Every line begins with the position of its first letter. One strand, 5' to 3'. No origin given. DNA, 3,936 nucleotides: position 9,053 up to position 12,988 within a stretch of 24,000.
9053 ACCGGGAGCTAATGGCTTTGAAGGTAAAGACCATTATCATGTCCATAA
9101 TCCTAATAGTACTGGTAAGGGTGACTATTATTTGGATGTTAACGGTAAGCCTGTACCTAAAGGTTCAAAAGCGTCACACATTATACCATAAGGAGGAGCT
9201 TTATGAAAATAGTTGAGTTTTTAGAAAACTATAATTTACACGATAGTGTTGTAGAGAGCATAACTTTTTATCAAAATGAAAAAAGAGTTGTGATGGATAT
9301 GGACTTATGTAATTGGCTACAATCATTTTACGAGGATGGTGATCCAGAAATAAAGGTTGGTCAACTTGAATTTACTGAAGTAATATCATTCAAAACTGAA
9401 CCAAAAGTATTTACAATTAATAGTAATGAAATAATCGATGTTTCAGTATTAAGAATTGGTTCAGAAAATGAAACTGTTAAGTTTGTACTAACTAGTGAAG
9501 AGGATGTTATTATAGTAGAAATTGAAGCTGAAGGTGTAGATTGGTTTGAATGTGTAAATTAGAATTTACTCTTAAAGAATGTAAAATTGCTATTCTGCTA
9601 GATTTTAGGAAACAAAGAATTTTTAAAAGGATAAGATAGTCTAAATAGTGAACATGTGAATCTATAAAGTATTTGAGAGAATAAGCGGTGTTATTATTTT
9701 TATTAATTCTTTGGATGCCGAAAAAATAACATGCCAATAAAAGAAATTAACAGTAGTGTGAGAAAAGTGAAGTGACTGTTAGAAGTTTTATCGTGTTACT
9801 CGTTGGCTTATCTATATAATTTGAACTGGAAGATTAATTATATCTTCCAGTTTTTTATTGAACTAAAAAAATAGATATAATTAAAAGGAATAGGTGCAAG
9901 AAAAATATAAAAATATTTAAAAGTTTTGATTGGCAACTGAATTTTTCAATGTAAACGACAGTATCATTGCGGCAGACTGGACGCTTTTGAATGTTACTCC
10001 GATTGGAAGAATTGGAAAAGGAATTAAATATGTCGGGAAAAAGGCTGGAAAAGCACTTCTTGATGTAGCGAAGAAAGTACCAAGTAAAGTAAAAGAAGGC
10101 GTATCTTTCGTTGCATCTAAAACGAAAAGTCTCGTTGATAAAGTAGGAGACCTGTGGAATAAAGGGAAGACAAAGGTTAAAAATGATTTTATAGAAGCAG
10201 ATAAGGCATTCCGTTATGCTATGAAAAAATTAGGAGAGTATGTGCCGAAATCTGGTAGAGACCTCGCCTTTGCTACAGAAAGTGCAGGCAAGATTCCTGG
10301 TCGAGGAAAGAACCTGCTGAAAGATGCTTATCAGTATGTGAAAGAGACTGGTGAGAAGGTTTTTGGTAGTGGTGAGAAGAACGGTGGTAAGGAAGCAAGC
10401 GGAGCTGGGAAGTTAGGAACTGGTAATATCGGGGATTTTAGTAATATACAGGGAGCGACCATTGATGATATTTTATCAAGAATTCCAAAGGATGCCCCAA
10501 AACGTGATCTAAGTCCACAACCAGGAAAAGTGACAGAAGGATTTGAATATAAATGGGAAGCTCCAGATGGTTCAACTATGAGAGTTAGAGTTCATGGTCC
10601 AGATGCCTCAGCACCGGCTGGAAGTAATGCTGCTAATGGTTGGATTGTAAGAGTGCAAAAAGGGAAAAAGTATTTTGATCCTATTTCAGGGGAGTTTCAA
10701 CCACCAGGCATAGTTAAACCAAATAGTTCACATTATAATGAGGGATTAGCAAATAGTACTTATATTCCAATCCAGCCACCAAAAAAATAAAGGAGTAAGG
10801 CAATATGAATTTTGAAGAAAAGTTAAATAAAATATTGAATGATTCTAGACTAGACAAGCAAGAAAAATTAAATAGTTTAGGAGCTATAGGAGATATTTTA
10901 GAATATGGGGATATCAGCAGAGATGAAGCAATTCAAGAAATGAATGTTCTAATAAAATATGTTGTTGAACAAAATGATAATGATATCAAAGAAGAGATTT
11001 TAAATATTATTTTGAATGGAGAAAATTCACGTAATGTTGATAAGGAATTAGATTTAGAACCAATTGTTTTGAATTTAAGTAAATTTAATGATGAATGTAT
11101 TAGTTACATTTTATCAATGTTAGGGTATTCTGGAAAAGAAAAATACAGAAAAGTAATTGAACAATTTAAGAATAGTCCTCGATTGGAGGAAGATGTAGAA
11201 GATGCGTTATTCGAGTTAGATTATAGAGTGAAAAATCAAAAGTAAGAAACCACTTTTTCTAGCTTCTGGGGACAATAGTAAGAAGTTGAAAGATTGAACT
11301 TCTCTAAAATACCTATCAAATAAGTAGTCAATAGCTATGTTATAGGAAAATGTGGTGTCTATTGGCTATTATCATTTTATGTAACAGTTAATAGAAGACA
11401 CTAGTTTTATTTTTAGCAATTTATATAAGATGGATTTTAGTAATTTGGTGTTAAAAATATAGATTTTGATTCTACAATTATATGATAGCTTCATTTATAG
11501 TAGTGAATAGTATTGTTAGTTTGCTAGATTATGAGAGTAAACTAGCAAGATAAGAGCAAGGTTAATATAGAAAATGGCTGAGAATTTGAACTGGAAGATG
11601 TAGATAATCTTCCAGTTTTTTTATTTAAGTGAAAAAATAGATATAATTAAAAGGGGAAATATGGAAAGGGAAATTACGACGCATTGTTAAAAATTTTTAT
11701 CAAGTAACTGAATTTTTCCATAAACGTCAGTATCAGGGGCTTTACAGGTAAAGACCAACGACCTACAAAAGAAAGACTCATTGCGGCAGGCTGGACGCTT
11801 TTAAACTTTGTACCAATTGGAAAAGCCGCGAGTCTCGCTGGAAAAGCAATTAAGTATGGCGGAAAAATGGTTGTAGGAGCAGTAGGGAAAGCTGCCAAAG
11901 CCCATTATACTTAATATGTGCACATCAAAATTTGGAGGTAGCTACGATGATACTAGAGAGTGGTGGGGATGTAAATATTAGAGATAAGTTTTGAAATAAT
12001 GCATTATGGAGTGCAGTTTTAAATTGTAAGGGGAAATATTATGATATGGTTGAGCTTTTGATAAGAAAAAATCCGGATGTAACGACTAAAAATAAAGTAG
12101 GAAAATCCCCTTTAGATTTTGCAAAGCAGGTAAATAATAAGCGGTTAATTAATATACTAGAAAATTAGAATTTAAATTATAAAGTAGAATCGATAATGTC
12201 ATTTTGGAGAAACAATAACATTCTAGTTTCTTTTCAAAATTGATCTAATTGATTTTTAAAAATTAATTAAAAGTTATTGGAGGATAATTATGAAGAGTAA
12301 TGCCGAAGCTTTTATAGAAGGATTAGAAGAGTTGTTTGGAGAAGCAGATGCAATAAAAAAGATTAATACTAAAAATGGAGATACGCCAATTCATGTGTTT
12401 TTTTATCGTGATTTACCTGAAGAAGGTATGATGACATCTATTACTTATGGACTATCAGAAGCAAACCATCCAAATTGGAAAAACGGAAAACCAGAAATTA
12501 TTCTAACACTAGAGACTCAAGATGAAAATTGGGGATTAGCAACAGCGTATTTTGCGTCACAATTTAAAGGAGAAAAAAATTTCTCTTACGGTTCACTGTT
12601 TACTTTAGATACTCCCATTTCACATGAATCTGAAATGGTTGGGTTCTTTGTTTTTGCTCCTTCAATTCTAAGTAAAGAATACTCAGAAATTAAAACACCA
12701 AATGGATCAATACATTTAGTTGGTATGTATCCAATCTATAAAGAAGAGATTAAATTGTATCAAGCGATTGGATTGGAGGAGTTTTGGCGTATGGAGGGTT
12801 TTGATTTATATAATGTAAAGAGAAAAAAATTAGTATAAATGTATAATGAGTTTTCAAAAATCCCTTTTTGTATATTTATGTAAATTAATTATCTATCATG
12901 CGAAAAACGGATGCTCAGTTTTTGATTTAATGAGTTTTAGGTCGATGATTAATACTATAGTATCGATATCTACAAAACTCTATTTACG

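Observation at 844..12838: WXG100-fused polymorphic toxin locus: two full-length genes plus a four-cassette orphan toxin/immunity array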

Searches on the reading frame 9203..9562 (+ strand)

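Call 4: search_protein_families(library=pfam, proteins=[window:9203-9562:+], max_evalue=0.1)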
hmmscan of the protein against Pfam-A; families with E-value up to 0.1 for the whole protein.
window:9203-9562:+ (119 aa): 2 families
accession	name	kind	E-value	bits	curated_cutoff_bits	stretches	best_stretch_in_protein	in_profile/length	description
PF19772.4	DUF6258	-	0.008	16.7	25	1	1-97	1-100/136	Family of unknown function (DUF6258)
PF06337.17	DUSP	-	0.056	14.3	29.3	0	9-52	37-73/77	DUSP domain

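Call 29: search_protein_families(library=ncbifam, proteins=[window:9203-9562:+], max_evalue=0.01)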
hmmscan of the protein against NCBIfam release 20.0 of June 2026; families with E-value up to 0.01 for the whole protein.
window:9203-9562:+ (119 aa): 0 families

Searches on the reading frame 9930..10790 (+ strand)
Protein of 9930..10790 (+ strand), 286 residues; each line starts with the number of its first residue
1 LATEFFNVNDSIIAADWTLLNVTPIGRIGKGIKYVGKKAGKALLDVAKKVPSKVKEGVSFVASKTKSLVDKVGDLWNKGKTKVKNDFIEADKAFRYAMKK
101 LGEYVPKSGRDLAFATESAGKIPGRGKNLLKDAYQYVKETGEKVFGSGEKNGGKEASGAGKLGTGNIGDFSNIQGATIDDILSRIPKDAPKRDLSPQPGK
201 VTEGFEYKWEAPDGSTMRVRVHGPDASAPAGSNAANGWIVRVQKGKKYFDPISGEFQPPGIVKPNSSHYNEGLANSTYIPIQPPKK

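Call 4: search_protein_families(library=pfam, proteins=[window:9930-10790:+], max_evalue=0.1)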
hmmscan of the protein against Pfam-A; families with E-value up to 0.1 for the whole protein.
window:9930-10790:+ (286 aa): 2 families
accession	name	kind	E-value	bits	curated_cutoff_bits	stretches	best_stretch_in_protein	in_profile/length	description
PF15532.11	Ntox30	-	7e-38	129.5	25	1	180-281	1-102/103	Bacterial toxin 30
PF01387.22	Synuclein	-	0.011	16.5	23.3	1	42-92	36-86/134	Synuclein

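Call 29: search_protein_families(library=ncbifam, proteins=[window:9930-10790:+], max_evalue=0.01)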
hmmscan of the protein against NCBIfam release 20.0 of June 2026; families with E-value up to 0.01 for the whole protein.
window:9930-10790:+ (286 aa): 0 families

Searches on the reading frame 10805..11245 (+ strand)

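Call 4: search_protein_families(library=pfam, proteins=[window:10805-11245:+], max_evalue=0.1)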
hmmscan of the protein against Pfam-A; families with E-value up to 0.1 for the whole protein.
window:10805-11245:+ (146 aa): 0 families

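Call 29: search_protein_families(library=ncbifam, proteins=[window:10805-11245:+], max_evalue=0.01)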
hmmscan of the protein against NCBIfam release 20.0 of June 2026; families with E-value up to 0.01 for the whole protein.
window:10805-11245:+ (146 aa): 2 families
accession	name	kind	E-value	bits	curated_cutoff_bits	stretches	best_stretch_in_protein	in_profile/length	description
TIGR04234.1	seadorna_RNAP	equivalog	0.00091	16.9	150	1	83-137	315-365/1144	RNA-directed RNA polymerase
TIGR03371.1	cellulose_yhjQ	equivalog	0.0067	15.9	157.85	1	30-135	80-192/246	cellulose biosynthesis protein BcsQ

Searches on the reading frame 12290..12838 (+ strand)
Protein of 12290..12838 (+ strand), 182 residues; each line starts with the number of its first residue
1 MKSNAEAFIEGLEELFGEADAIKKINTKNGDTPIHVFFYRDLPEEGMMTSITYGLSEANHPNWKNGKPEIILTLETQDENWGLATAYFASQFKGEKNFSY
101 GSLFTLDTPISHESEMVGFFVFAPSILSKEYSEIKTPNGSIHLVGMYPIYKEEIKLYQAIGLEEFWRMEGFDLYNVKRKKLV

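Call 4: search_protein_families(library=pfam, proteins=[window:12290-12838:+], max_evalue=0.1)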
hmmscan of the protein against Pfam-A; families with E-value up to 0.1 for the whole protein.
window:12290-12838:+ (182 aa): 1 family
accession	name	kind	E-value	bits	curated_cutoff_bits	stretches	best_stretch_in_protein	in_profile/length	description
PF05076.18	SUFU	-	7.4e-12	45.9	25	1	31-178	2-171/172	Suppressor of fused protein (SUFU)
